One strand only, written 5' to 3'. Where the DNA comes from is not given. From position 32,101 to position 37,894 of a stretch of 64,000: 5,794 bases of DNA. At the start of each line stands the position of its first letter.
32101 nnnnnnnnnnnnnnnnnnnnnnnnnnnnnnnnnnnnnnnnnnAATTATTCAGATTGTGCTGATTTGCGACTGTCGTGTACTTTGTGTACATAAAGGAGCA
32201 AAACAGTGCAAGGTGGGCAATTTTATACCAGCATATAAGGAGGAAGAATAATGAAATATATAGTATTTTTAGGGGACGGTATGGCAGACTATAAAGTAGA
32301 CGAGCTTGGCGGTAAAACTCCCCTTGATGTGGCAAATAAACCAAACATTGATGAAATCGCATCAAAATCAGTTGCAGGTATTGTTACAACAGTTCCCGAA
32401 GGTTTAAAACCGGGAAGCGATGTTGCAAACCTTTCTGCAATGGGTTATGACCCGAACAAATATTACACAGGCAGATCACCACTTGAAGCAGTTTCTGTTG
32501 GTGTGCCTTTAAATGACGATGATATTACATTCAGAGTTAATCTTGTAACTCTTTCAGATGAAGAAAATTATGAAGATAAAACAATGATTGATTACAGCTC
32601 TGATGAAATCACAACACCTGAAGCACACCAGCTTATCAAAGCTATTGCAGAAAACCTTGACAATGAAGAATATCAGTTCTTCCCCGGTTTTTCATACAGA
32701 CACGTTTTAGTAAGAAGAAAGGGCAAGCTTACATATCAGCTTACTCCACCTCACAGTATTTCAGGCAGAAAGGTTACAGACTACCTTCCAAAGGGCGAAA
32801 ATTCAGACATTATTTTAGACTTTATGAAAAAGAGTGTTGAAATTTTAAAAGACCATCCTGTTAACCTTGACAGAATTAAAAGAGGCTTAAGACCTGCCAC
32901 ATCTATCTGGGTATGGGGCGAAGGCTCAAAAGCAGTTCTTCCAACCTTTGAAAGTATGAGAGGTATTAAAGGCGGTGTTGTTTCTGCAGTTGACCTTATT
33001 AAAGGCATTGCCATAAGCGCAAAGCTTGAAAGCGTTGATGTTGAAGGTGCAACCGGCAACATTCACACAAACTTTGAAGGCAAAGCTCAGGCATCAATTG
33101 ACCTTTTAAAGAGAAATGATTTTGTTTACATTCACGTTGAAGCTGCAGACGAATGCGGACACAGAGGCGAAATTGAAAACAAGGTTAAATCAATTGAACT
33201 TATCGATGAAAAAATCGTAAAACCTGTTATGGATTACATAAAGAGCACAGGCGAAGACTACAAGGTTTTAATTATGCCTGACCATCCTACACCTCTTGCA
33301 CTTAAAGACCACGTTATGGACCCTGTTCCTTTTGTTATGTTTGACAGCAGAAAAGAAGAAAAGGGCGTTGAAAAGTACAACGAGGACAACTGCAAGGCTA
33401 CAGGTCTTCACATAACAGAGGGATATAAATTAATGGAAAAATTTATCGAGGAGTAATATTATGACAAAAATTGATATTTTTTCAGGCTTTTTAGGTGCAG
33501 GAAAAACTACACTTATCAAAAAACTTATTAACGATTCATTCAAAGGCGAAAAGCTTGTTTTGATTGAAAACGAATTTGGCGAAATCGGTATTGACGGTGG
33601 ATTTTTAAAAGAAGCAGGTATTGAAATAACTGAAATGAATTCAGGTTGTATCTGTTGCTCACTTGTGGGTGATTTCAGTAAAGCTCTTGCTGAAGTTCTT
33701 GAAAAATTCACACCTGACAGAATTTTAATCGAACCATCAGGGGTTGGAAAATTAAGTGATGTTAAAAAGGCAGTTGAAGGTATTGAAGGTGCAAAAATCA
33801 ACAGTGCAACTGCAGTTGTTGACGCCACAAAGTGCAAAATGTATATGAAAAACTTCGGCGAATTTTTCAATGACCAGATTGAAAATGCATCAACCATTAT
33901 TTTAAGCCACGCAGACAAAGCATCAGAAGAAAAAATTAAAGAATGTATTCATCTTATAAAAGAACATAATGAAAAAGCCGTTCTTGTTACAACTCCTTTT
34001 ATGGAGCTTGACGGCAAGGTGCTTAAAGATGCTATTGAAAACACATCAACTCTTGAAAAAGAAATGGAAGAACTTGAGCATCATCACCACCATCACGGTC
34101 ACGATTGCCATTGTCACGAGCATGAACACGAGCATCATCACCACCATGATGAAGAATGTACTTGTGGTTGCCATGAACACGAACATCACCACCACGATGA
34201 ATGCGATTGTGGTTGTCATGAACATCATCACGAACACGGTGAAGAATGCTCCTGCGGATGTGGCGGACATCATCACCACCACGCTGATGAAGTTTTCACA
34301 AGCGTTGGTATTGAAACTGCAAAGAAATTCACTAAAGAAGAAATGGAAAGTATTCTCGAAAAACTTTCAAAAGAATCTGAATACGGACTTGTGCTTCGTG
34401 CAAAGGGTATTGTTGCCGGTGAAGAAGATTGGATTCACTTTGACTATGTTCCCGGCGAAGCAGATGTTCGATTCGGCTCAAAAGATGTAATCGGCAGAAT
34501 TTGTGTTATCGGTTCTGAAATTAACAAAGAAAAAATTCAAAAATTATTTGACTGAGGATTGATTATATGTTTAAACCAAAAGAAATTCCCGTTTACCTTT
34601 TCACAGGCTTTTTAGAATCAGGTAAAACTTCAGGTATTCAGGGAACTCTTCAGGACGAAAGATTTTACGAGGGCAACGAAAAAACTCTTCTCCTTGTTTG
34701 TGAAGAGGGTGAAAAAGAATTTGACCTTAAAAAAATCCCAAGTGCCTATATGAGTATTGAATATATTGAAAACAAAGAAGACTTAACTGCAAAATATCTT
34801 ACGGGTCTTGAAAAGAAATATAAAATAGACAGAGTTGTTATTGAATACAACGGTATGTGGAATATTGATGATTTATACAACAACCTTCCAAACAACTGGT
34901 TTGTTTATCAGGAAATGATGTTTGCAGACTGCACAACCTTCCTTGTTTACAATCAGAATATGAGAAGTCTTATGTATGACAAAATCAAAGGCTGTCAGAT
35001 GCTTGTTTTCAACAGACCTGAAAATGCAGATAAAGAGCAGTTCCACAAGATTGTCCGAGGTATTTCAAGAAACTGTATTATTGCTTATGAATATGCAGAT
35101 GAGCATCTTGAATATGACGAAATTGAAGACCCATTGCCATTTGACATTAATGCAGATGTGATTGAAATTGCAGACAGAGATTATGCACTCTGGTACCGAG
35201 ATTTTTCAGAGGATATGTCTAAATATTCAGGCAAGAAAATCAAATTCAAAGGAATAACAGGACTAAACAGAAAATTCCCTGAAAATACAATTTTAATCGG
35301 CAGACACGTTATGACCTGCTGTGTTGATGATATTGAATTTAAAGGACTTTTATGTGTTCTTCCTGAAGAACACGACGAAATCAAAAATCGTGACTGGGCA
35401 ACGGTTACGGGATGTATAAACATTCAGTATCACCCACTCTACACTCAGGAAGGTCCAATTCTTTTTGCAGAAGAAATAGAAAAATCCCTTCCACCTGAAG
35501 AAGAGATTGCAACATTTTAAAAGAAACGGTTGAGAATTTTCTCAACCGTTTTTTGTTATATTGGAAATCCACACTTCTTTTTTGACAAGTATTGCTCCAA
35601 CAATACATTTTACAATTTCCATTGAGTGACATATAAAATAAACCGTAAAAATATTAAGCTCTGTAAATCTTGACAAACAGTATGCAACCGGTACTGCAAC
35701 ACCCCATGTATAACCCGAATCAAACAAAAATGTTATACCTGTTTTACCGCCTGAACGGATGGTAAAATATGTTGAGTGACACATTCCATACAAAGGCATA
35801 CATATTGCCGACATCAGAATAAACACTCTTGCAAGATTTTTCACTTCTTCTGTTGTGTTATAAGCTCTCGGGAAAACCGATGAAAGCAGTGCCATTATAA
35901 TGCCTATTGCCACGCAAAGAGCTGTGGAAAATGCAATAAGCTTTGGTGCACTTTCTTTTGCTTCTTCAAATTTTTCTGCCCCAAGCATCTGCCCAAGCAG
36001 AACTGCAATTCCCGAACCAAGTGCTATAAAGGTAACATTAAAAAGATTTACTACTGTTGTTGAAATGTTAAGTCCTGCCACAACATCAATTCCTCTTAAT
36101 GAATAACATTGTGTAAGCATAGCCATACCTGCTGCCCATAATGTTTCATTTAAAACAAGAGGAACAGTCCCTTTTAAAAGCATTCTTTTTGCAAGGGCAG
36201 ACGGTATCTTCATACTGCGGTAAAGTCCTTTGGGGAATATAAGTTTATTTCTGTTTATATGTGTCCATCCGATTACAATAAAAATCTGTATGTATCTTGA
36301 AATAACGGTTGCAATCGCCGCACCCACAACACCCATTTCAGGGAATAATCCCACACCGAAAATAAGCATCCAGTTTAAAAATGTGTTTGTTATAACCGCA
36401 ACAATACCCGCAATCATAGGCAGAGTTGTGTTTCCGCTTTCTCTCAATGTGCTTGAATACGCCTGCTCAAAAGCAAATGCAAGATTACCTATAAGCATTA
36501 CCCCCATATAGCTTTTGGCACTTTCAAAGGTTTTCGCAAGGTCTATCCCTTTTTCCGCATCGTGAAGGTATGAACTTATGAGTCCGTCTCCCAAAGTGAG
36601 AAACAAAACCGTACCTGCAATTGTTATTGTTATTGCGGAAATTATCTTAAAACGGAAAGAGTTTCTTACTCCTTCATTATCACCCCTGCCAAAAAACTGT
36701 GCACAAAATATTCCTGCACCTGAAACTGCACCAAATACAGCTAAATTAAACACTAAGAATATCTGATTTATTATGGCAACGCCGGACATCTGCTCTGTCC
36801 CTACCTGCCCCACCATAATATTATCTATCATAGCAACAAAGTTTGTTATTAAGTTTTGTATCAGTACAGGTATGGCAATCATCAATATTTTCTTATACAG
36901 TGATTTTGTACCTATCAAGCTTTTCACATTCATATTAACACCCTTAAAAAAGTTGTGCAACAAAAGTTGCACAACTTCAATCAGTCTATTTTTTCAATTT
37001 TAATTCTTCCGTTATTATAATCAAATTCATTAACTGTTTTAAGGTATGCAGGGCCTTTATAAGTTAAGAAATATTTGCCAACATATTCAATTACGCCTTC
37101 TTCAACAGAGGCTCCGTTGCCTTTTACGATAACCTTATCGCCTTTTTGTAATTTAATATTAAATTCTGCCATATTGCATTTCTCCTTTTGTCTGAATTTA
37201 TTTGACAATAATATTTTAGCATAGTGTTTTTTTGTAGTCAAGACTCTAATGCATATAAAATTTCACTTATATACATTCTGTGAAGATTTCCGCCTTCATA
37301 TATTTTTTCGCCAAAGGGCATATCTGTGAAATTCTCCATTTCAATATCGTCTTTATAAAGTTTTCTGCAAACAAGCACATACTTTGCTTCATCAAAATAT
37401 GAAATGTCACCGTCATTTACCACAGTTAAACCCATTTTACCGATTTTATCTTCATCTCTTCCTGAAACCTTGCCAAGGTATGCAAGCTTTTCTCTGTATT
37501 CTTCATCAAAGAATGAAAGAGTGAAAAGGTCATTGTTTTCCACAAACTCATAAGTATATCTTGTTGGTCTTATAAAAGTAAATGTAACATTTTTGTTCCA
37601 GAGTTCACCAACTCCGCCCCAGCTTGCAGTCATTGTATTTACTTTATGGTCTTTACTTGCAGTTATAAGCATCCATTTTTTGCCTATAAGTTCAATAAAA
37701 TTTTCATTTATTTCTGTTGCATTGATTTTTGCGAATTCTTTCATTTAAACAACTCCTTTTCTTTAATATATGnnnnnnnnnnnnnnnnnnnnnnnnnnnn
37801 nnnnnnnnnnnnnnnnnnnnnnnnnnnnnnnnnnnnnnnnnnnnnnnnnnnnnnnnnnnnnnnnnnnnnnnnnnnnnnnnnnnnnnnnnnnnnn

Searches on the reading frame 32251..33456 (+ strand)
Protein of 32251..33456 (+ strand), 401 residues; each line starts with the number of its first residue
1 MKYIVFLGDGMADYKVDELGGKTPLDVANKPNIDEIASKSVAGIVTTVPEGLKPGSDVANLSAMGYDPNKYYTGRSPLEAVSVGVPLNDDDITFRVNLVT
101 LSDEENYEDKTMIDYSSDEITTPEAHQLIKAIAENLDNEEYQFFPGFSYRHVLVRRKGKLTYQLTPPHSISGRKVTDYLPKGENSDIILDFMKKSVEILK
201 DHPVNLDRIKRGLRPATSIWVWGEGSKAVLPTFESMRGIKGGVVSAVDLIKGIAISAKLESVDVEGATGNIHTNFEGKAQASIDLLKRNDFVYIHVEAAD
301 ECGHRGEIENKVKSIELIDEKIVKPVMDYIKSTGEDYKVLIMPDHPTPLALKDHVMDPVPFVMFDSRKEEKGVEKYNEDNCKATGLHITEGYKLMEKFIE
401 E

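Call 14: search_protein_families(library=pfam, proteins=[window:32251-33456:+])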
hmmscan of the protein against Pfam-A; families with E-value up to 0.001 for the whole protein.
window:32251-33456:+ (401 aa): 2 families
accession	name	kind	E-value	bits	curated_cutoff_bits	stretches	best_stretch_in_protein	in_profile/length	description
PF10143.14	PhosphMutase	-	5.5e-59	199.3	21.5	1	37-205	1-170/170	2,3-bisphosphoglycerate-independent phosphoglycerate mutase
PF01676.23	Metalloenzyme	-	8.1e-41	140.6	24.3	1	1-395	1-246/252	Metalloenzyme superfamily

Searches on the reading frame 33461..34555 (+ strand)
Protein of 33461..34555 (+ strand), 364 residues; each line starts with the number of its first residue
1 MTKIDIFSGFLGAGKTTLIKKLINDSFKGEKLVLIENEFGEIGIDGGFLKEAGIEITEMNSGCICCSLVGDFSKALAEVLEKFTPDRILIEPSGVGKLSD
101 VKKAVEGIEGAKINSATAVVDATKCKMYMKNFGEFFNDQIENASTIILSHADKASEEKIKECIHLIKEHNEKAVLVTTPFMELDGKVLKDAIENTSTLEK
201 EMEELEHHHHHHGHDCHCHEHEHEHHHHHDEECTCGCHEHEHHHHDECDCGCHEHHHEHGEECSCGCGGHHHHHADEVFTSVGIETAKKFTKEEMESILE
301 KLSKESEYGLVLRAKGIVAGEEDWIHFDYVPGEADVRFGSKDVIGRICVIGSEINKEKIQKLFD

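Call 14: search_protein_families(library=pfam, proteins=[window:33461-34555:+])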
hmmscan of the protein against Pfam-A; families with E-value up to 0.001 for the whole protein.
window:33461-34555:+ (364 aa): 2 families
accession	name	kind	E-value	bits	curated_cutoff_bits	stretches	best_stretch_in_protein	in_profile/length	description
PF02492.25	cobW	-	1.1e-36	126.6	20.7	1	6-174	4-177/180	CobW/HypB/UreG, nucleotide-binding domain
PF07683.19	CobW_C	-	3.1e-07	30.6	22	1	279-364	1-91/94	Cobalamin synthesis protein cobW C-terminal domain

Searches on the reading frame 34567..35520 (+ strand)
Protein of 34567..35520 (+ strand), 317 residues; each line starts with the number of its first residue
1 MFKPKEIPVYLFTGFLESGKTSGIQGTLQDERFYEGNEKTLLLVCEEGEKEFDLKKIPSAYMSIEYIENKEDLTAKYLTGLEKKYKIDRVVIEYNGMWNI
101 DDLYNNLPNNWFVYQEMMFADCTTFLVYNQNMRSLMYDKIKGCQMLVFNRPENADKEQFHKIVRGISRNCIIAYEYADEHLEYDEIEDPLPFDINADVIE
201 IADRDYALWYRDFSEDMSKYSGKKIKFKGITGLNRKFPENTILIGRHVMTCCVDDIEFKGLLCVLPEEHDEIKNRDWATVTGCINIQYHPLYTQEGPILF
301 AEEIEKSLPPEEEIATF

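Call 14: search_protein_families(library=pfam, proteins=[window:34567-35520:+])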
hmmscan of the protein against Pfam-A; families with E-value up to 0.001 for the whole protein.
window:34567-35520:+ (317 aa): 2 families
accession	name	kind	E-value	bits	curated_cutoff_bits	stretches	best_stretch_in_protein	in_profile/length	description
PF21537.2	DUF1980_C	-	3.3e-20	72.6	25.9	1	194-312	19-136/141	DUF1980 C-terminal domain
PF02492.25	cobW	-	1.6e-06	28.2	20.7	1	8-162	1-164/180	CobW/HypB/UreG, nucleotide-binding domain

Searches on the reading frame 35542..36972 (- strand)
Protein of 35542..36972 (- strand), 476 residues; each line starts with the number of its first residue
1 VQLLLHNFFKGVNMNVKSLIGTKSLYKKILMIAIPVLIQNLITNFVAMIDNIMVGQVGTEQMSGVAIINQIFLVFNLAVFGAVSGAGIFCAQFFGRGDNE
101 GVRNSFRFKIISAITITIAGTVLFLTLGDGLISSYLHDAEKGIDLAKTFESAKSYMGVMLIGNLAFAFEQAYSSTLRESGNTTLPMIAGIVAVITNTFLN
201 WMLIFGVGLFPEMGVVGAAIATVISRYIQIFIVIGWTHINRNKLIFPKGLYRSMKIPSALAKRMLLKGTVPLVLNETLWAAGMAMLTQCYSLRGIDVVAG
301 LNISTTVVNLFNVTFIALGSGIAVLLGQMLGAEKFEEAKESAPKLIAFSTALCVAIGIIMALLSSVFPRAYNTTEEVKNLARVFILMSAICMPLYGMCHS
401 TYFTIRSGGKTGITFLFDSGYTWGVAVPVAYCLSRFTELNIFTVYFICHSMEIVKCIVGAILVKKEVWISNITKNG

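Call 10: search_protein_families(library=pfam, proteins=[window:35542-36972:-])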
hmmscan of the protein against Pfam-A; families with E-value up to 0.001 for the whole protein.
window:35542-36972:- (476 aa): 1 family
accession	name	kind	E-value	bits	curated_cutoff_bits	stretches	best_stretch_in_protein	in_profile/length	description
PF01554.23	MatE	-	8.3e-42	143.1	24.9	2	35-202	1-161/161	MatE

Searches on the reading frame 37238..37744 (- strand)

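Call 10: search_protein_families(library=pfam, proteins=[window:37238-37744:-])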
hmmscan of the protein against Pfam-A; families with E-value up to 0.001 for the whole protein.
window:37238-37744:- (168 aa): 1 family
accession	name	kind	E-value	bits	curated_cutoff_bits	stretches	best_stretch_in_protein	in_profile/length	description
PF01613.24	Flavin_Reduct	-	6.2e-08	33.3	27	1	24-128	8-112/153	Flavin reductase like domain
